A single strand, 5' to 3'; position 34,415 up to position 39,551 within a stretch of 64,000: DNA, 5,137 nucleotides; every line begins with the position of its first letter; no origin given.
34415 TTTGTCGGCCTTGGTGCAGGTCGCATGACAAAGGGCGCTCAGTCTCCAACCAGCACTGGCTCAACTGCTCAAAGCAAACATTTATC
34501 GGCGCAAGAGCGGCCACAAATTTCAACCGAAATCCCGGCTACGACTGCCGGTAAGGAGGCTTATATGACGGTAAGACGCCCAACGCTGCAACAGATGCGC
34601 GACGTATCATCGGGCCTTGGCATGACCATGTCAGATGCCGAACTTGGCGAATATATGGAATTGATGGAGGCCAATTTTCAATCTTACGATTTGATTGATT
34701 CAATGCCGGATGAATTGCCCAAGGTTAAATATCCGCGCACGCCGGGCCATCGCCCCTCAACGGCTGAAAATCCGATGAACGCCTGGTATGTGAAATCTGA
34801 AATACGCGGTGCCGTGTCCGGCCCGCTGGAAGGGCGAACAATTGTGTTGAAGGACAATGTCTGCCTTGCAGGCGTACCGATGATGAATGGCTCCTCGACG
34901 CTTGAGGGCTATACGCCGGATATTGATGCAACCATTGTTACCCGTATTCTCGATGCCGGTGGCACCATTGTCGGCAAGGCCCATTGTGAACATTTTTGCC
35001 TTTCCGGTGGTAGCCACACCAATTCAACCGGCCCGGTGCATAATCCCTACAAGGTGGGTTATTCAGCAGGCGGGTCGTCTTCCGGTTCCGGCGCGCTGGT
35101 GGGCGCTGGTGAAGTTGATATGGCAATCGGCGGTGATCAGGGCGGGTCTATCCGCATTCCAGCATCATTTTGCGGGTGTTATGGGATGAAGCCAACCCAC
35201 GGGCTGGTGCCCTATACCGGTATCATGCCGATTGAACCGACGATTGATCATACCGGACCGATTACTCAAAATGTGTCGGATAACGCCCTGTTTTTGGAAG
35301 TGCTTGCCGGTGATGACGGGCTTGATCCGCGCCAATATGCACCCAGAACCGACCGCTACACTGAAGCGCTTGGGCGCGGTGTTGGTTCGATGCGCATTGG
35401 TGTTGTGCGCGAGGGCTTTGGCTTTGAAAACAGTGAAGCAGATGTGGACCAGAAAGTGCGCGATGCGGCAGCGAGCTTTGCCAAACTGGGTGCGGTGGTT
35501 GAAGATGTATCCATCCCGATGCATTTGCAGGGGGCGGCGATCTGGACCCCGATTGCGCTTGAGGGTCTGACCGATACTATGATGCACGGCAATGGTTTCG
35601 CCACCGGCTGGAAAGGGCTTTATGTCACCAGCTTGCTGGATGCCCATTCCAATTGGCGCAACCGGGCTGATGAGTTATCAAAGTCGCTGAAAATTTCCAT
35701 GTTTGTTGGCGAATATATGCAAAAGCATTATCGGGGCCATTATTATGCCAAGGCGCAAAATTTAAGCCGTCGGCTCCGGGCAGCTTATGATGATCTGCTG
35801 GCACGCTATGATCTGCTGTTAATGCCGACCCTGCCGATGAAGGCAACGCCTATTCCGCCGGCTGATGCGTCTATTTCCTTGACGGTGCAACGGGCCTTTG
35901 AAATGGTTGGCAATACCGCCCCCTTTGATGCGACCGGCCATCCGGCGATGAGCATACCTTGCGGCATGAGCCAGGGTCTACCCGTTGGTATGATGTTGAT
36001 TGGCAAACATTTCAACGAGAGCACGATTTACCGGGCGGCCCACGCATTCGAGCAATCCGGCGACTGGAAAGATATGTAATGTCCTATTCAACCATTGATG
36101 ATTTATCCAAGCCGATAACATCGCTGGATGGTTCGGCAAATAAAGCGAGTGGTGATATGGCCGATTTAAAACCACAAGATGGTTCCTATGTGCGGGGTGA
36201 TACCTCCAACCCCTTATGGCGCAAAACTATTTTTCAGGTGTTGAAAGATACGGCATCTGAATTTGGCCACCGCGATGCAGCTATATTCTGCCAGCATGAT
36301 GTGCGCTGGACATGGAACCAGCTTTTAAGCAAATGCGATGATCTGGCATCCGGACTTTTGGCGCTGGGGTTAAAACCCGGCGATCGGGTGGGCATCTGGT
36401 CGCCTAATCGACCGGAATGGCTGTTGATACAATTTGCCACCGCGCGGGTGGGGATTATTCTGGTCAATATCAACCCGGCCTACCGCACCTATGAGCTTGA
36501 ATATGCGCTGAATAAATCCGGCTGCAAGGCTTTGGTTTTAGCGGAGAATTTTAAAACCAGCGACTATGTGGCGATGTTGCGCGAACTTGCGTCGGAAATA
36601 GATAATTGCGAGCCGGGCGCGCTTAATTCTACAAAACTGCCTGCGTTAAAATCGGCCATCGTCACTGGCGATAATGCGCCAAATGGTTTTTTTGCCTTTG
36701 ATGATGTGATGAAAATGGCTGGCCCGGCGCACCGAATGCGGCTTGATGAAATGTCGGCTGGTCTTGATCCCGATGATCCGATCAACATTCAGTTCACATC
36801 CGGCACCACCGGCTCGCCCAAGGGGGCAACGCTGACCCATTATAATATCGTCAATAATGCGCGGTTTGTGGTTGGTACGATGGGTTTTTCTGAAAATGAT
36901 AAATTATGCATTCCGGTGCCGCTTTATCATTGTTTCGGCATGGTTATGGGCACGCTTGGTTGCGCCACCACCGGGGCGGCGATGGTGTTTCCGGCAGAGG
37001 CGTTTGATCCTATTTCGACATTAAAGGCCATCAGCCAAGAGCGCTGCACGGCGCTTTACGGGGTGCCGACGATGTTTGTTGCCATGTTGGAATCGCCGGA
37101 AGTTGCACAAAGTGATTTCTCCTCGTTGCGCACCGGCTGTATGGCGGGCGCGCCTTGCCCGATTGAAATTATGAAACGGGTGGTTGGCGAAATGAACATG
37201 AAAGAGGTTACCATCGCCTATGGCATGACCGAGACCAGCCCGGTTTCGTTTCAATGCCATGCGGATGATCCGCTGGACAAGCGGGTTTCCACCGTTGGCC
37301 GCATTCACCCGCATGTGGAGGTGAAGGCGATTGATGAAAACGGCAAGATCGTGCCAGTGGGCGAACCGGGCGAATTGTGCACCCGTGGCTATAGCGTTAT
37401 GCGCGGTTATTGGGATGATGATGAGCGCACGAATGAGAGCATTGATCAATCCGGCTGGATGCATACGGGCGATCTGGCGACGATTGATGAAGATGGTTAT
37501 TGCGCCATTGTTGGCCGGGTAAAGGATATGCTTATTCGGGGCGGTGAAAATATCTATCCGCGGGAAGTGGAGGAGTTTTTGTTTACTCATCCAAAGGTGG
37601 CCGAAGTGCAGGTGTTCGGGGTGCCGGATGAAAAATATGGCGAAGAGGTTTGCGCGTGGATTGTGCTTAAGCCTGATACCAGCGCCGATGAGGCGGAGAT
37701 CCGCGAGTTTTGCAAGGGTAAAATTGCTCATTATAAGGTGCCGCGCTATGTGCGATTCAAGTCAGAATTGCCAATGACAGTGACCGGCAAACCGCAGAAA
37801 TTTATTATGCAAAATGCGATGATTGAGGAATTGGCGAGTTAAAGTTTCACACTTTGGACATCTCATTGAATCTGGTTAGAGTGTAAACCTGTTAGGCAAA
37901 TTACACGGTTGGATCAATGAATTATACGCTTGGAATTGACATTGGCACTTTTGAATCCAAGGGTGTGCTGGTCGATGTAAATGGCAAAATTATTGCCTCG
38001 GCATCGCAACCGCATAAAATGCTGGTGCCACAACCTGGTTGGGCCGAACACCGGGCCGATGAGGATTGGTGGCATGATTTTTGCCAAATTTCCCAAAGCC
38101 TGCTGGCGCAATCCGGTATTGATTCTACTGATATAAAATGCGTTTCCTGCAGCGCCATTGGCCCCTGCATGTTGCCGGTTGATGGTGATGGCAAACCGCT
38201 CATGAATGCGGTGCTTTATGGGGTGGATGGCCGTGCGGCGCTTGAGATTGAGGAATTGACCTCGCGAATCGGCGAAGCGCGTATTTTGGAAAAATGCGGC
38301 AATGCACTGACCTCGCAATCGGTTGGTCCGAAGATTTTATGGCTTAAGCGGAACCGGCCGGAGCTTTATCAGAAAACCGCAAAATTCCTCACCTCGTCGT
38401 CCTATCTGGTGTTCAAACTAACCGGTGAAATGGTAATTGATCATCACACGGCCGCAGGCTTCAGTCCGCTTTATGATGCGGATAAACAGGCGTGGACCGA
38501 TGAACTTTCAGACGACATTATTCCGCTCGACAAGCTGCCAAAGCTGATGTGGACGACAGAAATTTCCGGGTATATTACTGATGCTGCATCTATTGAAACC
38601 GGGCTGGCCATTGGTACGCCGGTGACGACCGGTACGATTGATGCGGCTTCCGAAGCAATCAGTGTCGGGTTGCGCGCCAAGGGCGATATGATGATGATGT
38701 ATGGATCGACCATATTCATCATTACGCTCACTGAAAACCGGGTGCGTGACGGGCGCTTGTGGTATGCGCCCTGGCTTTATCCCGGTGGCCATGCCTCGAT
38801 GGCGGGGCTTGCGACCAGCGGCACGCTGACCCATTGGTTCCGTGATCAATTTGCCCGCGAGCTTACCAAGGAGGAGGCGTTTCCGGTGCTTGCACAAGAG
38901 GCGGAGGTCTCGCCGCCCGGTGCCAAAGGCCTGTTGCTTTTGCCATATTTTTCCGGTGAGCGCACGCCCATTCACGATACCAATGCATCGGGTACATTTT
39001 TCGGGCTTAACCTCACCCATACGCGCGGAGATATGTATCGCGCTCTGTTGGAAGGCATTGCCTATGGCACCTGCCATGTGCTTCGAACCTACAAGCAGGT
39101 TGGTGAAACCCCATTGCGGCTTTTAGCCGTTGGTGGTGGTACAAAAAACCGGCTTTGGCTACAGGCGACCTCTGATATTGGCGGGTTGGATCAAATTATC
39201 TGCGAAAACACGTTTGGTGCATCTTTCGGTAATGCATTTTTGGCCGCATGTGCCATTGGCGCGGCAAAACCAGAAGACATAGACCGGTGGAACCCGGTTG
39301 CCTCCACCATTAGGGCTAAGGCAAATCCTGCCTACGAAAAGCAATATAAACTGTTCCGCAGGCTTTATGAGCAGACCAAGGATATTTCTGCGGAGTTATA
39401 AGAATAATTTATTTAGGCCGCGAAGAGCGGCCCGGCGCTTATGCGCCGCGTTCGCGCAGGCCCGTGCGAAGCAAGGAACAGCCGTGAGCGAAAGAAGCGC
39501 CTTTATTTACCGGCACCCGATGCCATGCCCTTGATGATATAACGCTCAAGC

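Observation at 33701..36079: In-frame fusion of an ABC-transporter ATPase and an amidase that keeps an internal ribosome-binding site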

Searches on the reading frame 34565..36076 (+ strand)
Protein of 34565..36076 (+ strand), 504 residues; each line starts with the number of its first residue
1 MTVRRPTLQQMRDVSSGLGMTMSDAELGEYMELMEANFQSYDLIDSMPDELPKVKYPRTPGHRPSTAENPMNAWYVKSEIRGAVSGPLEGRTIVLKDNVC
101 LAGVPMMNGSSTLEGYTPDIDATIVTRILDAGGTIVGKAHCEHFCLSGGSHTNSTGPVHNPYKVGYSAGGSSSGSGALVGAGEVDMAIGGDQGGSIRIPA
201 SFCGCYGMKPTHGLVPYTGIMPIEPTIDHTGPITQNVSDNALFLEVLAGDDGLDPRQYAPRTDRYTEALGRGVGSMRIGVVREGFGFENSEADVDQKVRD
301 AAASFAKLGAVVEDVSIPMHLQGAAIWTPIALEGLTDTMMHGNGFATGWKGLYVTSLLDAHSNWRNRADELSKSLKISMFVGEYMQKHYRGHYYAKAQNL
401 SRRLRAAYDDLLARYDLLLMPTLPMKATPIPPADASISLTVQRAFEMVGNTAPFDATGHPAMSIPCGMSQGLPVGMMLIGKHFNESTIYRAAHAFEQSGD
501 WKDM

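Call 19: search_solved_structures(query=window:34565-36076:+, max_evalue=1e-10)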
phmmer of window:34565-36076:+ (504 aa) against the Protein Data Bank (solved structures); distinct sequences matched with E-value up to 1e-10: 55.
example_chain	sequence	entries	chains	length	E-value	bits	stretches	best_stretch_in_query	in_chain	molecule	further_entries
3a1k_A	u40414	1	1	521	9.4e-142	476.5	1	13-497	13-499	Amidase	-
3a1i_A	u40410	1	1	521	2.5e-141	475.1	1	13-497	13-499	Amidase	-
2df4_A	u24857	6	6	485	4.3e-67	230.2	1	81-498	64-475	Glutamyl-tRNA(Gln) amidotransferase subunit A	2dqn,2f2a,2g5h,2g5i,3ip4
3al0_A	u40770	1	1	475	1.8e-60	208.4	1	83-501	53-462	Glutamyl-tRNA(Gln) amidotransferase subunit A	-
2gi3_A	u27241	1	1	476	1.8e-60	208.4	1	83-501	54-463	Glutamyl-tRNA(Gln) amidotransferase subunit A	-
3kfu_E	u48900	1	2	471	2.9e-57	197.8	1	87-498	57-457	Glutamyl-tRNA(Gln) amidotransferase subunit A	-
4wj3_A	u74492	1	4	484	1.4e-56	195.5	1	84-502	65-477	Glutamyl-tRNA(Gln) amidotransferase subunit A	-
3h0l_A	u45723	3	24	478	2.6e-51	178.1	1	87-498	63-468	Glutamyl-tRNA(Gln) amidotransferase subunit A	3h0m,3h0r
6c62_A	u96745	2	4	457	1.9e-44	155.5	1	80-301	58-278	Biuret hydrolase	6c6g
1m21_A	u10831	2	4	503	4.7e-39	137.7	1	81-322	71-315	Peptide Amidase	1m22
5ac3_A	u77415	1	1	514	3.1e-36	128.5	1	82-497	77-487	PEPTIDE AMIDASE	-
4yj6_A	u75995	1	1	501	3.6e-36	128.2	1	130-319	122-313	Aryl acylamidase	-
4yji_A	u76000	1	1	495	8.7e-36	127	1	130-319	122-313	Aryl acylamidase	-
6dhv_A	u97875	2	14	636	2.4e-35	125.5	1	86-317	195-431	Fatty acid amide hydrolase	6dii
8eww_A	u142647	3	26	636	6.3e-35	124.1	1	86-317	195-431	Fatty acid amide hydrolase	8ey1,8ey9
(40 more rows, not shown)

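Call 70: search_solved_structures(query=window:34565-36076:+, max_evalue=1e-100, show_alignments=1)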
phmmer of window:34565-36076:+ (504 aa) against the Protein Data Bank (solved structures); distinct sequences matched with E-value up to 1e-100: 2.
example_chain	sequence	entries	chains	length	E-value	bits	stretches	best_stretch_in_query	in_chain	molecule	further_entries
3a1k_A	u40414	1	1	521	9.4e-142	476.5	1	13-497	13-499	Amidase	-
3a1i_A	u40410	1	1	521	2.5e-141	475.1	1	13-497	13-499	Amidase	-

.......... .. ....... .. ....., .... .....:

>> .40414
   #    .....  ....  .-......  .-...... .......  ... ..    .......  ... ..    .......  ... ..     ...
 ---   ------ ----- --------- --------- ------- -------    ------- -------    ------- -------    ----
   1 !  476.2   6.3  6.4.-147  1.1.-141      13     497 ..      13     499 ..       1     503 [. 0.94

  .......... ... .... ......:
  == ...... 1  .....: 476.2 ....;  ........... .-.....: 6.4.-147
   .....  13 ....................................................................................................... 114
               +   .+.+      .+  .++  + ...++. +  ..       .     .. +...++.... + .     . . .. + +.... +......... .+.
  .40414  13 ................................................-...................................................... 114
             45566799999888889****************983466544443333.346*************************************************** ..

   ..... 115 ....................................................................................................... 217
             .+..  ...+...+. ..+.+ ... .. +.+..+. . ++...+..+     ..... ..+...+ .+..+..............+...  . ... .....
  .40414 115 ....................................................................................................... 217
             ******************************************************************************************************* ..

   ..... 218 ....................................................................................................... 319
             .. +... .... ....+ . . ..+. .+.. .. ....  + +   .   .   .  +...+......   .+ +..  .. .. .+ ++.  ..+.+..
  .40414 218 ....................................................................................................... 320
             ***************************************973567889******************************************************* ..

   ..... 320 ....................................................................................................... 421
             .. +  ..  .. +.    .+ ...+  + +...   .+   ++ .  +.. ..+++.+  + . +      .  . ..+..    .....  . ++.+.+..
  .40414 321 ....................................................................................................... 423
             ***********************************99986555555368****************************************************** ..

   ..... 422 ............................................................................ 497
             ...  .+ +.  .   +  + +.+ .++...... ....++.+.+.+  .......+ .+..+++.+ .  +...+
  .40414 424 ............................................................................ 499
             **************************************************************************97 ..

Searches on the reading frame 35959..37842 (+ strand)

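Call 5: search_protein_families(library=pfam, proteins=[window:35959-37842:+])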
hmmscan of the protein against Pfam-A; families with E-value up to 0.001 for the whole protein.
window:35959-37842:+ (627 aa): 2 families
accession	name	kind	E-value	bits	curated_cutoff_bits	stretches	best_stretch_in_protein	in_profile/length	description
PF00501.34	AMP-binding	-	1e-99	334.4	29.9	1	97-485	3-384/384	AMP-binding enzyme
PF13193.12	AMP-binding_C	-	3.7e-21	76.3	24.5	1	536-611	1-76/76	AMP-binding enzyme C-terminal domain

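Call 18: search_protein_families(library=ncbifam, proteins=[window:36079-37842:+], max_evalue=0.00001)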
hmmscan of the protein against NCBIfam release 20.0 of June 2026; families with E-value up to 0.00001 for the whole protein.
window:36079-37842:+ (587 aa): 107 families (the best 25 are shown)
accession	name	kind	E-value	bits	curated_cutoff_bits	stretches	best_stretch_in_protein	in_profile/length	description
NF009233.0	PRK12583.1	subfamily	1.8e-263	875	832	1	35-586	4-555/558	fatty acid CoA ligase family protein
NF004837.0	PRK06187.1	subfamily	1.5e-122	409.5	476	1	50-581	9-522/531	long-chain-fatty-acid--CoA ligase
NF005801.1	PRK07656.1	equivalog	1.9e-122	409.4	657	1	50-574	2-496/500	FadD3 family acyl-CoA ligase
NF006182.0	PRK08316.1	subfamily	2.2e-108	363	663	1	47-574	9-510/523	fatty acyl-CoA synthetase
NF005307.0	PRK06839.1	equivalog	2.4e-102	343.2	748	1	72-579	23-491/496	o-succinylbenzoate--CoA ligase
NF004758.0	PRK06087.1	equivalog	4e-95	319.3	736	1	47-585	21-539/548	medium-chain fatty-acid--CoA ligase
NF005702.0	PRK07514.1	subfamily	2.1e-94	316.7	558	1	50-580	4-499/506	malonyl-CoA synthase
NF004229.0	PRK05677.1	subfamily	3.8e-93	312.9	879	1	49-571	24-545/563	long-chain-fatty-acid--CoA ligase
NF004114.0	PRK05605.1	equivalog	1.2e-92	311.1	766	1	47-584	32-572/575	long-chain-fatty-acid--CoA ligase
NF005676.0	PRK07470.1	equivalog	1.5e-91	307.6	774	1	53-581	24-529/544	acyl-CoA synthetase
NF052580.1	Str24CoAsynCasG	equivalog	2e-90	303.7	750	2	226-571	182-540/548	steroid-24-oyl-CoA synthetase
NF052269.1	Staph_lig_FadD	equivalog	2.4e-89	300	650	2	227-584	145-496/499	long-chain-fatty-acid--CoA ligase FadD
NF005463.0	PRK07059.1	subfamily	3.4e-89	299.7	869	1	48-571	22-546/557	long-chain-fatty-acid--CoA ligase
NF006181.0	PRK08314.1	subfamily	6e-88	295.5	705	1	49-578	24-551/563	long-chain-fatty-acid--CoA ligase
NF006523.0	PRK08974.1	equivalog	4.9e-87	292.4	884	1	67-572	39-544/561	long-chain-fatty-acid--CoA ligase FadD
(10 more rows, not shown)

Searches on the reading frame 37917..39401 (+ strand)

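Call 5: search_protein_families(library=pfam, proteins=[window:37917-39401:+])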
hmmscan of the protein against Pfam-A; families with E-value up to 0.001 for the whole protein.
window:37917-39401:+ (494 aa): 2 families
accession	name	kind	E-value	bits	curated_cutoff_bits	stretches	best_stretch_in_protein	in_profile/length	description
PF00370.27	FGGY_N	-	1.3e-49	169.5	28.8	1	3-247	1-243/245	FGGY family of carbohydrate kinases, N-terminal domain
PF02782.22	FGGY_C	-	5.6e-29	101.8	27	1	259-446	2-197/198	FGGY family of carbohydrate kinases, C-terminal domain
